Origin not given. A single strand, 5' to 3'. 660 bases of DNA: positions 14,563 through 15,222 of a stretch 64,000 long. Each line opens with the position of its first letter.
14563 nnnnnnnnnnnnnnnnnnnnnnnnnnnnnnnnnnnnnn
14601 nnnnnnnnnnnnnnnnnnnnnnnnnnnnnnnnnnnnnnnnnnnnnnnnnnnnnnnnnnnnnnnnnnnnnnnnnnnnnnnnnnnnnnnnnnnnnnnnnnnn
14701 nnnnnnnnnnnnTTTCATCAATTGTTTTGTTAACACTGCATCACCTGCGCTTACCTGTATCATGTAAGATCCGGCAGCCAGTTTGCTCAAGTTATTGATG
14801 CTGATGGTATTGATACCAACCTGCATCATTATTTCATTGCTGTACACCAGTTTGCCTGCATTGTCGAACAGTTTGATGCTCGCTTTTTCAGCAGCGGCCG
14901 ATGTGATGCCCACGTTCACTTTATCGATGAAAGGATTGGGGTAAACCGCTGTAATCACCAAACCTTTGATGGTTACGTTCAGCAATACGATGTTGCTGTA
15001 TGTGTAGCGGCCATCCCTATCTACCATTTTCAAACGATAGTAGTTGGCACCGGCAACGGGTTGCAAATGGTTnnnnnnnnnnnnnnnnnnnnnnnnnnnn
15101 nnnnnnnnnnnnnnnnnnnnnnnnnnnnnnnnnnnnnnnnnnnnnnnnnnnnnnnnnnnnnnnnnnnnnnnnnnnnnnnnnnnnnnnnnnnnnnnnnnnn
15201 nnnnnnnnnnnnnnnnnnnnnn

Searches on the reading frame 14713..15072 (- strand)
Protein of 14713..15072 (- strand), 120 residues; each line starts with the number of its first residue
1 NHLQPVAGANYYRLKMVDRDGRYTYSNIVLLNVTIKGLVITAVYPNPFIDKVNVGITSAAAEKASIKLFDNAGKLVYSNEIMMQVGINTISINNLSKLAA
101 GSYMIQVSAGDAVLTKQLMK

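Call 55: search_protein_families(library=ncbifam, proteins=[window:14713-15072:-], max_evalue=0.01)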
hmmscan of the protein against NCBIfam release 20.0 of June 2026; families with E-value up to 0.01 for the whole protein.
window:14713-15072:- (120 aa): 4 families
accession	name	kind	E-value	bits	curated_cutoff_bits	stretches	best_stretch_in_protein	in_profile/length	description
TIGR04183.1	Por_Secre_tail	domain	5e-13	48.8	23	1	43-120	1-71/72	T9SS type A sorting domain-containing protein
NF038113.1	T9SSA_dep_M36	equivalog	4.6e-11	41.6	885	1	39-119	791-867/869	T9SS-dependent M36 family metallopeptidase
NF052323.1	T9SSA_dep_M6i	equivalog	4.2e-05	21.7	600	1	44-110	961-1027/1043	T9SS-dependent M6-like inactivated metalloprotease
NF052228.1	T9SS_PorZ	equivalog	8.3e-05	21.2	260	1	42-112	674-745/757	type IX secretion system anionic LPS delivery protein PorZ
